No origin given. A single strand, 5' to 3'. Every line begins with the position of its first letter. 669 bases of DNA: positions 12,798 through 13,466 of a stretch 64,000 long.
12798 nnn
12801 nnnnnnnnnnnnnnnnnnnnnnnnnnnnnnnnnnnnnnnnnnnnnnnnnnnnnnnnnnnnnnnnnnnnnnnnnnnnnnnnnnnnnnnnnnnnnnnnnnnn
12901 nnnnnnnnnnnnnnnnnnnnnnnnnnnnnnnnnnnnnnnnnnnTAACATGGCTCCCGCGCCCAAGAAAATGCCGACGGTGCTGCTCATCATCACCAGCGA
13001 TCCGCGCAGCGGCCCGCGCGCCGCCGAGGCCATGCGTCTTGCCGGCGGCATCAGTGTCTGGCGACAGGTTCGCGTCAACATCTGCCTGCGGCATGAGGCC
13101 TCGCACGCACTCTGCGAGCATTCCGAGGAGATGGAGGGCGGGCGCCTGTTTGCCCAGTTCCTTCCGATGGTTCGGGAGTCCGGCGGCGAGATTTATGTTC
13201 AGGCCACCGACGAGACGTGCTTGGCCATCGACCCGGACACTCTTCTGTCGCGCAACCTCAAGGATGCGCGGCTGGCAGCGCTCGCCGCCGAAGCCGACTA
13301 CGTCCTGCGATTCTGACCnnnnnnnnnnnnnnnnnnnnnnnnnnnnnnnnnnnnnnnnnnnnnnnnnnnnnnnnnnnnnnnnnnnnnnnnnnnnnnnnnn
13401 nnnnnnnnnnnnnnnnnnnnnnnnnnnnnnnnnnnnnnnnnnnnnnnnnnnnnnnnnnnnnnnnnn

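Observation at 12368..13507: DsrE/F/H (TusD/C/B)-like trio with a zinc-finger-like N-terminal extension on the DsrE subunit and a truncated DsrH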

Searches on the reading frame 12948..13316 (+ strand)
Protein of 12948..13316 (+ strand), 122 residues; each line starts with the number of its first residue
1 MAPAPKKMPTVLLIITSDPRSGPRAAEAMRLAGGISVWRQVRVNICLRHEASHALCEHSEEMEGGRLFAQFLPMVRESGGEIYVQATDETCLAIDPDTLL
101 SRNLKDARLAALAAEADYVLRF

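Call 3: search_protein_families(library=pfam, proteins=[window:12948-13316:+], max_evalue=1)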
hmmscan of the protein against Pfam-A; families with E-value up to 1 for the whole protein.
window:12948-13316:+ (122 aa): 1 family
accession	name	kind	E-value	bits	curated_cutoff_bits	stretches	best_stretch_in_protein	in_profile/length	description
PF02635.20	DsrE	-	0.072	13.7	22.7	1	11-120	3-114/116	DsrE/DsrF-like family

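Call 4: search_protein_families(library=ncbifam, proteins=[window:12948-13316:+], max_evalue=1)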
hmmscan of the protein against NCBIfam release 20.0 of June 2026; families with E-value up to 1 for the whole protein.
window:12948-13316:+ (122 aa): 0 families

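Call 24: search_solved_structures(query=A3, max_evalue=10, show_alignments=3)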
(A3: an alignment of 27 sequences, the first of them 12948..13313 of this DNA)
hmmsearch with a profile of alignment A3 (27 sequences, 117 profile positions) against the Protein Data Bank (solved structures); distinct sequences matched with E-value up to 10: 0.

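Call 27: search_protein_families(library=pfam, alignment_id=A3, max_evalue=1)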
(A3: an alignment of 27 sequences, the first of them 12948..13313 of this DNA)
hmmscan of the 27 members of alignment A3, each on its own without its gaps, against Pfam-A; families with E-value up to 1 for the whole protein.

A. member 1, window:12948-13313:+ (122 aa): 1 family
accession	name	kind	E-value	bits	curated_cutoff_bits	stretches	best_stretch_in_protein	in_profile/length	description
PF02635.20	DsrE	-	0.072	13.7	22.7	1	11-120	3-114/116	DsrE/DsrF-like family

B. families by the number of members that match (of 27 scanned): 9 families
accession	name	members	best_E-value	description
PF02635.20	DsrE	13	4.7e-05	DsrE/DsrF-like family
PF04909.20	Amidohydro_2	1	0.036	Amidohydrolase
PF13531.11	SBP_bac_11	1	0.075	Bacterial extracellular solute-binding protein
PF19051.5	GFO_IDH_MocA_C2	1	0.076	Oxidoreductase family, C-terminal alpha/beta domain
PF20748.2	RecJ_C_Deinoc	1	0.13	RecJ C-terminal domain, Deinococci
PF06439.18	3keto-disac_hyd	1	0.14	3-keto-disaccharide hydrolase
PF10567.14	Nab6_mRNP_bdg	1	0.19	RNA-recognition motif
PF15712.10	NPAT_C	1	0.24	NPAT C terminus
PF02983.19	Pro_Al_protease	1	0.38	Alpha-lytic protease prodomain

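Call 49: find_homologous_proteins(query=A3, max_evalue=0.001)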
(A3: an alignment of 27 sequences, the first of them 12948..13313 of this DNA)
Query A3 (27 sequences) (122 aa, profile of the alignment): 1465 proteins with E <= 0.001 among 6559 candidates; the best 120 are listed.
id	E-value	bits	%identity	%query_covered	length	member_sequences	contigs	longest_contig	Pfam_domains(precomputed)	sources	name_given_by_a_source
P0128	2.1e-43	165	72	96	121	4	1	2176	-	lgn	-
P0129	7.9e-43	163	60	97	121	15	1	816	-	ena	-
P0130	8.1e-42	160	62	96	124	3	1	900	-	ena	-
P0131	1.1e-41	159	62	96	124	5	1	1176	-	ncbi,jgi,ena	-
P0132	1.1e-41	159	63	98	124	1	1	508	-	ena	-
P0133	3.4e-41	158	60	96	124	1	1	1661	-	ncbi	-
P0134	4.9e-41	157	38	93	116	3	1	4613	-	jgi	jgi:hypothetical protein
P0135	5.4e-41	157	100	100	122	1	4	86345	-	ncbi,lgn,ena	-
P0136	7.1e-41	157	83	100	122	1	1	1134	-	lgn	-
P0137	7.3e-41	157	41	93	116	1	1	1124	-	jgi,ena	jgi:hypothetical protein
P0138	1.1e-40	156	41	93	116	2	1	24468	-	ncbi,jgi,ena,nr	ncbi:MAG TPA: hypothetical protein VFC44_25195 [Candidatus Saccharimonadales bacterium]|nr:hypotheti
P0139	4.2e-40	154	39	93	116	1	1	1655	-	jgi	jgi:hypothetical protein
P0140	5.5e-40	154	42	93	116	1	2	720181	-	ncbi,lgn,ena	-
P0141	6.0e-40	154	39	93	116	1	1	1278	-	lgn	-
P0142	6.4e-40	154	39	93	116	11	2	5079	-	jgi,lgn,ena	jgi:sulfur relay (sulfurtransferase) DsrF/TusC family protein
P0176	1.2e-38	150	36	93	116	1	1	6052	PF02635.21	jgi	jgi:hypothetical protein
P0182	1.4e-38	149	41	93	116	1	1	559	PF02635.21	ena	-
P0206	3.2e-38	148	39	93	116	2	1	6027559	-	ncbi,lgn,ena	-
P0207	3.4e-38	148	38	93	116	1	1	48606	PF02635.21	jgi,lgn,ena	-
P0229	5.2e-38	148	39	93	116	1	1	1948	PF02635.21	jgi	jgi:sulfur relay (sulfurtransferase) DsrF/TusC family protein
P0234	5.5e-38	147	38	93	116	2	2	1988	PF02635.21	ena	-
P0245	7.0e-38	147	41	93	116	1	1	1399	PF02635.21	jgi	jgi:sulfur relay (sulfurtransferase) DsrF/TusC family protein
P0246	7.1e-38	147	38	91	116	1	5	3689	PF02635.21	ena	-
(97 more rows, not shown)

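Call 68: predict_structure(alignment_id=A10)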
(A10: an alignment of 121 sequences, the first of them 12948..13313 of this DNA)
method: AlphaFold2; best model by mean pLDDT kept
length: 122 residues; sequences in the alignment: 121
mean_pLDDT: 92.6   pTM: 0.85
mean pLDDT of the five models: 92.6, 91.8, 91.2, 90.9, 90.0
residues with pLDDT >= 90: 100; 70-90: 20; 50-70: 2; < 50: 0
segments of 3 or more residues with pLDDT < 50: none
pLDDT, mean of each block of 10 residues (from residue 1): 80 96 95 94 96 90 92 94 94 88 93 97 95
secondary structure, 60 per line:
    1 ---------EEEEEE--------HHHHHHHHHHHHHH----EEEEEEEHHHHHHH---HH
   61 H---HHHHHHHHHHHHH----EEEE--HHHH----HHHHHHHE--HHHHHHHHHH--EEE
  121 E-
elements in order: E10-15 H24-37 E42-48 H49-55 H65-77 E82-85 H88-91 H96-102 H106-115 E118-121

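Call 71: fold_search(model_id=the predicted structure, library=pdb)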
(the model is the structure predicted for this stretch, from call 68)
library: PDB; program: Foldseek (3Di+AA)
matches with E <= 10: 1249; with E <= 0.001: 2
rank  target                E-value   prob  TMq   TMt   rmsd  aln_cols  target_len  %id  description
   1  3mc3                  1.9e-05  1.00  0.74  0.74   3.6       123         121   24  Crystal structure of DsrE/DsrF-like family protein (NP_342589.1) from SULFOLOBUS SOLFATARICUS at 1.49 A resolution (released 2010-05-19)
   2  2hy5_B                1.7e-04  1.00  0.66  0.62   4.4       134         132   17  Crystal structure of DsrEFH (released 2006-09-19)
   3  2d1p_A                2.5e-03  1.00  0.56  0.53   6.3       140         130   14  crystal structure of heterohexameric TusBCD proteins, which are crucial for the tRNA modification (released 2006-02-28)
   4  3pnx_A                4.5e-03  1.00  0.66  0.52   5.1       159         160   10  Crystal structure of a putative sulfurtransferase dsrE (Swol_2425) from Syntrophomonas wolfei str. Goettingen at 1.92  (released 2010-12-15)
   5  2hy5_A                4.5e-03  1.00  0.62  0.59   4.4       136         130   13  Crystal structure of DsrEFH (released 2006-09-19)
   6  6hcd_B                5.5e-03  0.72  0.32  0.30  10.1       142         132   13  Structure of universal stress protein from Archaeoglobus fulgidus (released 2018-08-29)
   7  3fg9_F                1.2e-02  0.69  0.35  0.31   9.0       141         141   16  The crystal structure of an universal stress protein UspA family protein from Lactobacillus plantarum WCFS1 (released 2008-12-23)
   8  3qtb_A                1.2e-02  0.57  0.31  0.30   8.6       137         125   14  Structure of the universal stress protein from Archaeoglobus fulgidus in complex with dAMP (released 2011-03-30)
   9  2fb6                  1.6e-02  0.99  0.59  0.61   4.1       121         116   12  Structure of Conserved Protein of Unknown Function BT1422 from Bacteroides thetaiotaomicron (released 2006-01-24)
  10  9e8n_F                1.8e-02  0.51  0.34  0.14   8.6       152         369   11  Nub1/Fat10-processing human 26S proteasome bound to Txnl1 with Rpt3 at top of spiral staircase (locally refined on the (released 2024-12-04)
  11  3fg9_B                2.2e-02  0.60  0.35  0.30   9.6       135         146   15  The crystal structure of an universal stress protein UspA family protein from Lactobacillus plantarum WCFS1 (released 2008-12-23)
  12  3fg9_C                2.4e-02  0.28  0.27  0.23  11.8       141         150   19  The crystal structure of an universal stress protein UspA family protein from Lactobacillus plantarum WCFS1 (released 2008-12-23)
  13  4d82_C                3.1e-02  0.69  0.38  0.21   5.5       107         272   15  Metallosphera sedula Vps4 crystal structure (released 2015-11-25)
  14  6p8v_A                3.1e-02  0.63  0.39  0.19   9.0       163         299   13  Structure of E. coli MS115-1 HORMA:CdnC:Trip13 complex (released 2019-12-25)
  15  3fg9_A                3.3e-02  0.47  0.36  0.29  10.6       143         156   14  The crystal structure of an universal stress protein UspA family protein from Lactobacillus plantarum WCFS1 (released 2008-12-23)
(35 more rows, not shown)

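Call 77: find_encoding_contigs(protein=P0135, flank=10000, max_places=1)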
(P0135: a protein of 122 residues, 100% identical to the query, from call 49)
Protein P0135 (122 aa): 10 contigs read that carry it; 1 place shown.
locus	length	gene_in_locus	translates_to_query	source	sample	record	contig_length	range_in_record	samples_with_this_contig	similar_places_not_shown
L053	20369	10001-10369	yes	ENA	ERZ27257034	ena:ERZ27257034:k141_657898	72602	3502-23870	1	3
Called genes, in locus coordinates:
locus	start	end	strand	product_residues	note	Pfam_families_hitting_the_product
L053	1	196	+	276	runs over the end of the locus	-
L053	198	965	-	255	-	PF00106:adh_short, PF08659:KR (weak), PF23441:SDR, PF13561:adh_short_C2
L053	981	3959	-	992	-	PF08532:Glyco_hydro_42M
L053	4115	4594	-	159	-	PF00581:Rhodanese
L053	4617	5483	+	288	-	PF00892:EamA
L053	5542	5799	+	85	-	PF00462:Glutaredoxin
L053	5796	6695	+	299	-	PF16881:LIAS_N, PF04055:Radical_SAM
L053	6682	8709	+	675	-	PF22745:Nlig-Ia, PF01653:DNA_ligase_aden, PF03120:OB_DNA_ligase, PF14520:HHH_5 (faint), PF12826:HHH_2, PF00533:BRCT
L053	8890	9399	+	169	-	PF14559:TPR_19 (faint), PF07719:TPR_2 (faint), PF00515:TPR_1 (faint)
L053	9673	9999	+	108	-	-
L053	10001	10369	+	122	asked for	-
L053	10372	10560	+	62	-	-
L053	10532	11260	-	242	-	PF00215:OMPdecase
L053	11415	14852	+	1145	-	PF17757:UvrB_inter, PF02559:CarD_TRCF_RID, PF00270:DEAD, PF00271:Helicase_C, PF03461:TRCF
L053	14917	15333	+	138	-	PF07719:TPR_2 (faint)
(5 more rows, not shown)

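Call 87: list_cluster_members(proteins=[P0206, P0140, P0060, P0135, P0002])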
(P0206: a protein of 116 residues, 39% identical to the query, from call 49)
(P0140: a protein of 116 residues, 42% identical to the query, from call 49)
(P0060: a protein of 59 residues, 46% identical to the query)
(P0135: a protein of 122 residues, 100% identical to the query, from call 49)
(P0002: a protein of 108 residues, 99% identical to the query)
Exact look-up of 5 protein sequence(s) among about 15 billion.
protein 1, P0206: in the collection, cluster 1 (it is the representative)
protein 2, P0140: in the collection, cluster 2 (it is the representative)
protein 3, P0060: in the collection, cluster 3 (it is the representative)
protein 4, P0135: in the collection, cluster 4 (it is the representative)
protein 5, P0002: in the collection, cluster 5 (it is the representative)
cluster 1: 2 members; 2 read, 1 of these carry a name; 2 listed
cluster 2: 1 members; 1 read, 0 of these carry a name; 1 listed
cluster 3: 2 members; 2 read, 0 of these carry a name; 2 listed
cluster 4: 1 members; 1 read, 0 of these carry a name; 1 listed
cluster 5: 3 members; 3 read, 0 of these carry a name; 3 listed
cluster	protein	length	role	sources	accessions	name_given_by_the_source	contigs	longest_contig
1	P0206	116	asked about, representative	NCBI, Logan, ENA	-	-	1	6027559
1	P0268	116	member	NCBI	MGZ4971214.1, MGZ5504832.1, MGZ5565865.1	MAG: DsrE family protein [Limisphaerales bacterium]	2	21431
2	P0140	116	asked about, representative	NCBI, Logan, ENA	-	-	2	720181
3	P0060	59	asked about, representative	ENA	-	-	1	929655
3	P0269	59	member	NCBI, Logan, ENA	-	-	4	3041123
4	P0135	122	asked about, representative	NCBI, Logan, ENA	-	-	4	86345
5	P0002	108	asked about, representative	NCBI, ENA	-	-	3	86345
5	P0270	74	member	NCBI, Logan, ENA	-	-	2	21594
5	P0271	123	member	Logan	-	-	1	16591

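Call 88: find_encoding_contigs(protein=P0206, flank=6000, max_places=2)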
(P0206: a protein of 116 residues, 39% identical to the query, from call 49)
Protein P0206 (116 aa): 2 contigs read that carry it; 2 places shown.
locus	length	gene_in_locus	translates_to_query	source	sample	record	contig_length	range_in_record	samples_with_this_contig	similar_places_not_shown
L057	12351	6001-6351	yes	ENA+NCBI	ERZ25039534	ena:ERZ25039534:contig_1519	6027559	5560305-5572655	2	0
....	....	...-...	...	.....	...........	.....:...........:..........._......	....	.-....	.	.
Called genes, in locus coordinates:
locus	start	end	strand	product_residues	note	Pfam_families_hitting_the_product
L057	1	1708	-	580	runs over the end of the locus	PF05157:MshEN, PF00437:T2SSE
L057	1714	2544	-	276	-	PF05157:MshEN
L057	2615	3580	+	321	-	PF00701:DHDPS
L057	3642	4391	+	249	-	PF01113:DapB_N, PF05173:DapB_C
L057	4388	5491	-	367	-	PF01926:MMR_HSR1, PF02421:FeoB_N (weak), PF06071:YchF-GTPase_C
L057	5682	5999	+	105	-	PF02635:DsrE (weak)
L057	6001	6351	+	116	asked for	-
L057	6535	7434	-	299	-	-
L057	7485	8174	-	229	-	-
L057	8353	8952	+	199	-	PF20221:DUF6580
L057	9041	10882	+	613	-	PF01807:Zn_ribbon_DnaG, PF10410:DnaB_bind (faint), PF08275:DNAG_N, PF01751:Toprim, PF13155:Toprim_2, PF13362:Toprim_3 (weak), PF13662:Toprim_4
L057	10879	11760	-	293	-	-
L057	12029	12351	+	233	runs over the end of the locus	-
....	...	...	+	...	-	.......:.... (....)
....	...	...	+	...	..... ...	-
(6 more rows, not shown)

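Call 92: search_protein_families(library=padloc, proteins=[window:12948-13313:+], max_evalue=0.1)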
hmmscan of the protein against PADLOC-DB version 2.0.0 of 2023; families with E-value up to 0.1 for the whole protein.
window:12948-13313:+ (122 aa): 0 families
